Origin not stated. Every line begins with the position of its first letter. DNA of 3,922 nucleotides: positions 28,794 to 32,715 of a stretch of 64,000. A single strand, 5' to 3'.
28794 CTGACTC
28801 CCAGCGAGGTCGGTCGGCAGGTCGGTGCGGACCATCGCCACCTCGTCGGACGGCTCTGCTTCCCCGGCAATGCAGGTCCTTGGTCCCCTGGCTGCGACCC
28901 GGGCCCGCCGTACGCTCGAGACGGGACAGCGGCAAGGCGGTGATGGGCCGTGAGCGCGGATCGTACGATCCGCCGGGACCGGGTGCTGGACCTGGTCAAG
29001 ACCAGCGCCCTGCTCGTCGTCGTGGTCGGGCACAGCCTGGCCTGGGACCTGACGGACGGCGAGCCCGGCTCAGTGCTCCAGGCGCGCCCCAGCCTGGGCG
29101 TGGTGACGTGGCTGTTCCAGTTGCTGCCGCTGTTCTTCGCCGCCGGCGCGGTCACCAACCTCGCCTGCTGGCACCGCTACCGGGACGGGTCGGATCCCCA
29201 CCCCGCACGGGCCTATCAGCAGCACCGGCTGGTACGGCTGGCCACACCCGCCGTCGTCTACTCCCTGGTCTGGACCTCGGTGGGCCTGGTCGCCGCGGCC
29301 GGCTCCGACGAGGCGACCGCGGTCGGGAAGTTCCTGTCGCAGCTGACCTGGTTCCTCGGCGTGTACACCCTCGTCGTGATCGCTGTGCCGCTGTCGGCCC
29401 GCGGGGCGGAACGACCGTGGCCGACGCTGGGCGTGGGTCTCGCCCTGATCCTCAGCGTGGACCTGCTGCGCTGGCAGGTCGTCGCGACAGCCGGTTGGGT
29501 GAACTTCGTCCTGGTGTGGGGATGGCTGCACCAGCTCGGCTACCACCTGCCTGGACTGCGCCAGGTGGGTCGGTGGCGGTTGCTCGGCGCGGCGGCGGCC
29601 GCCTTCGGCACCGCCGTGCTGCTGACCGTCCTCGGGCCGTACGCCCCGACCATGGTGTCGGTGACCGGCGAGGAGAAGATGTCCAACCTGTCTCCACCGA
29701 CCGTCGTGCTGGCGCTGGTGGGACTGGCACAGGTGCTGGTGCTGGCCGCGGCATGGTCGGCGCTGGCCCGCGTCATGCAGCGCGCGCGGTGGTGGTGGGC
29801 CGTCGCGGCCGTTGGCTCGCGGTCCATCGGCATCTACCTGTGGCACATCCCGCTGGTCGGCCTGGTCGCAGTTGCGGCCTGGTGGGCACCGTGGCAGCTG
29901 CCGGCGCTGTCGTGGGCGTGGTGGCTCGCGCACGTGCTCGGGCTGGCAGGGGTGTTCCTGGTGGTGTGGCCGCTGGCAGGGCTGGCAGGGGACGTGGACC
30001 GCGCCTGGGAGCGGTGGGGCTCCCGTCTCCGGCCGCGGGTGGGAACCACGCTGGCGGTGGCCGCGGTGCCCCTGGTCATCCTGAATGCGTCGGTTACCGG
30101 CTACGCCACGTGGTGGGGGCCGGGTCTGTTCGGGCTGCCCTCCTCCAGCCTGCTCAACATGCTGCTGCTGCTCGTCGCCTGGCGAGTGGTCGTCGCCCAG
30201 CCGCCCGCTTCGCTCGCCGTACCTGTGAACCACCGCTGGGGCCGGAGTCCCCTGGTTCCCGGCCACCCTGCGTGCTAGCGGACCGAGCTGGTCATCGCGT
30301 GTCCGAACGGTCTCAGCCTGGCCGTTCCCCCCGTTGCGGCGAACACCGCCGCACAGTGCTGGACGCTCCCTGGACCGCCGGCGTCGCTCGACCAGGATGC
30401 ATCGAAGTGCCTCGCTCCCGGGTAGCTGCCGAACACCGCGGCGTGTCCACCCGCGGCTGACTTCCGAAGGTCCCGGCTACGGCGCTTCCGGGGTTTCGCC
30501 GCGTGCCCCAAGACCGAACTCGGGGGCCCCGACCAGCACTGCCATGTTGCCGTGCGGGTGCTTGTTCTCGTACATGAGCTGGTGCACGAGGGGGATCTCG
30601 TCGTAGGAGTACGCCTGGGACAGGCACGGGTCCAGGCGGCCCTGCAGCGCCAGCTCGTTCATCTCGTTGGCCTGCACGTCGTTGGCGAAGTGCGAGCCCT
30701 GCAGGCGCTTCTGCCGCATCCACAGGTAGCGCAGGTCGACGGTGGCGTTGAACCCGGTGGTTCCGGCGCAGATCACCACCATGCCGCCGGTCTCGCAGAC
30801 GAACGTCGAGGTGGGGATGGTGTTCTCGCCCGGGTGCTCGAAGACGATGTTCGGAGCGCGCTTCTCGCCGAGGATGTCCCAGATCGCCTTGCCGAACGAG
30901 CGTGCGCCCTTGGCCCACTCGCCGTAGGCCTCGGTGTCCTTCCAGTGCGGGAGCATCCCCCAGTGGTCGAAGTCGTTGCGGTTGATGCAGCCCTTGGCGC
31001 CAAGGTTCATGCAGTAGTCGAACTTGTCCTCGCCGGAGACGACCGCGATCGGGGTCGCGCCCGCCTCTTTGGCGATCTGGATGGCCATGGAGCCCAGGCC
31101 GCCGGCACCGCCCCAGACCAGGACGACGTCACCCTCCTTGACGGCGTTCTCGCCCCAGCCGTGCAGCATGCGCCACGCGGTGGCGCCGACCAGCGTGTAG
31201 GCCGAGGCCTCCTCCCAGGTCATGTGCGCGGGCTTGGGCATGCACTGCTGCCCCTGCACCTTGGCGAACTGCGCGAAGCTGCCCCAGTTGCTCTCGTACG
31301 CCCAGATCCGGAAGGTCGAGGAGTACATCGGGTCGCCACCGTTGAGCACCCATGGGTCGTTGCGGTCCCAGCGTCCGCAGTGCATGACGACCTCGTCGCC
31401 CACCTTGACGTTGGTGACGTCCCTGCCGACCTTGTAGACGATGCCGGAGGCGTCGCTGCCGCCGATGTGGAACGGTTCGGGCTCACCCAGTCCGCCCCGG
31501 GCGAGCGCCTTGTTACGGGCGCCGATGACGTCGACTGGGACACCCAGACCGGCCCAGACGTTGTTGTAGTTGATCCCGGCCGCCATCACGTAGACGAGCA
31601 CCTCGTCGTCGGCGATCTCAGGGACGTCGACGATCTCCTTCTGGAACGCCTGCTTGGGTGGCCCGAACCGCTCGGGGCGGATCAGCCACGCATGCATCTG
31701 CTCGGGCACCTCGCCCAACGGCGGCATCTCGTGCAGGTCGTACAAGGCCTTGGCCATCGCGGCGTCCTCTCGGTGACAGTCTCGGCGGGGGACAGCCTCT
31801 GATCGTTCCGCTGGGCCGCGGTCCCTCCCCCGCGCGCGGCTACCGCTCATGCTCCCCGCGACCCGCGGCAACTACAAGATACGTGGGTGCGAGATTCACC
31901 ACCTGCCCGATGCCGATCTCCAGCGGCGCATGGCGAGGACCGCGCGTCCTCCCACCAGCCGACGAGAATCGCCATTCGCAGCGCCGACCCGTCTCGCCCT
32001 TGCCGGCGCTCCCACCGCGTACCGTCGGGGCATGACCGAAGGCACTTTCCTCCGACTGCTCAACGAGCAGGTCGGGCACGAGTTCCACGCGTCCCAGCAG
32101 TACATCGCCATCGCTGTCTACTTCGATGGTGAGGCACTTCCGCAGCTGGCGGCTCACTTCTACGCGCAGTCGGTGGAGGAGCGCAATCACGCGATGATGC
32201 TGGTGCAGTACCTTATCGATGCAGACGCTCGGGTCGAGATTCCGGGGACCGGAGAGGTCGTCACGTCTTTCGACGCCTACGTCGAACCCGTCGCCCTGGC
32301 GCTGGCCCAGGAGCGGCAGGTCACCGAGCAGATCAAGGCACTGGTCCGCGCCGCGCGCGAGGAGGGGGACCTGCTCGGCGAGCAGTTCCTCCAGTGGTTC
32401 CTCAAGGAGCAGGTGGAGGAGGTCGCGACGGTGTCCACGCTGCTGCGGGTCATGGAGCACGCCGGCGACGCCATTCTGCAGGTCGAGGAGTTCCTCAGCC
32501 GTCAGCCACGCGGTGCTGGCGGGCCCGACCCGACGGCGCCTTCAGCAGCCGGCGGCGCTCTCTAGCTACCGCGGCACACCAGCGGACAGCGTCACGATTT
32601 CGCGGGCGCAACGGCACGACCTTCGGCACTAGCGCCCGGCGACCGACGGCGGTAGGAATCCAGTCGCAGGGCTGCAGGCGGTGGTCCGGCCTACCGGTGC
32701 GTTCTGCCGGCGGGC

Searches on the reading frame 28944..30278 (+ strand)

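Call 59: search_protein_families(library=pfam, proteins=[window:28944-30278:+], max_evalue=0.01)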
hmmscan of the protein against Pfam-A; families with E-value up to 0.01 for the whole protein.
window:28944-30278:+ (444 aa): 1 family
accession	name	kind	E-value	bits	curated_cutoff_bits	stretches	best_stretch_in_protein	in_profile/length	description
PF01757.29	Acyl_transf_3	-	1.3e-19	70.9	31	1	15-345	4-325/326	Acyltransferase domain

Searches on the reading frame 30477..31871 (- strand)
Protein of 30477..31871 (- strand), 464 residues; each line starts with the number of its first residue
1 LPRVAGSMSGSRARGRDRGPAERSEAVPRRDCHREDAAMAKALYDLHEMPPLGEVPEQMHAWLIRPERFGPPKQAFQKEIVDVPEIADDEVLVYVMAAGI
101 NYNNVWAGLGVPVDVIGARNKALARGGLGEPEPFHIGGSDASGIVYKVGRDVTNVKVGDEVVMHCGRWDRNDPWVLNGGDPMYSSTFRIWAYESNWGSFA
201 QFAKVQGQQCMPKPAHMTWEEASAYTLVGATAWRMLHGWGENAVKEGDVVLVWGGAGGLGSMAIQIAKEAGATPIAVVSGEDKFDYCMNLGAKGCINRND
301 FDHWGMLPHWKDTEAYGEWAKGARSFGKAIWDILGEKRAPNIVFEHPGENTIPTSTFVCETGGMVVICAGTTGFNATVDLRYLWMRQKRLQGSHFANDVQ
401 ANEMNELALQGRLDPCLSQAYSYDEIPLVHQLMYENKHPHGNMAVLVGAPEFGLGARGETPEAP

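Call 59: search_protein_families(library=pfam, proteins=[window:30477-31871:-], max_evalue=0.01)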
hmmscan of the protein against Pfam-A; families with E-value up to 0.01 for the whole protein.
window:30477-31871:- (464 aa): 2 families
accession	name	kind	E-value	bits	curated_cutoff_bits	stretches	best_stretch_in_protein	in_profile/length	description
PF00107.32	ADH_zinc_N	-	2.4e-17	63.5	31.8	1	258-406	1-122/129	Zinc-binding dehydrogenase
PF08240.17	ADH_N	-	1.1e-12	48.6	23.5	1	88-214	2-103/104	Alcohol dehydrogenase GroES-like domain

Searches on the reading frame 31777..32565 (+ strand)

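Call 59: search_protein_families(library=pfam, proteins=[window:31777-32565:+], max_evalue=0.01)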
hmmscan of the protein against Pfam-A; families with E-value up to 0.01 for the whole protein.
window:31777-32565:+ (262 aa): 2 families
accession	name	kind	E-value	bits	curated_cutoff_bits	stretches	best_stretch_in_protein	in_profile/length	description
PF00210.30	Ferritin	-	5.9e-34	117.5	24.5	1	94-227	3-140/142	Ferritin-like domain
PF02915.23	Rubrerythrin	-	0.0012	19.7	22.8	1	100-199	8-113/137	Rubrerythrin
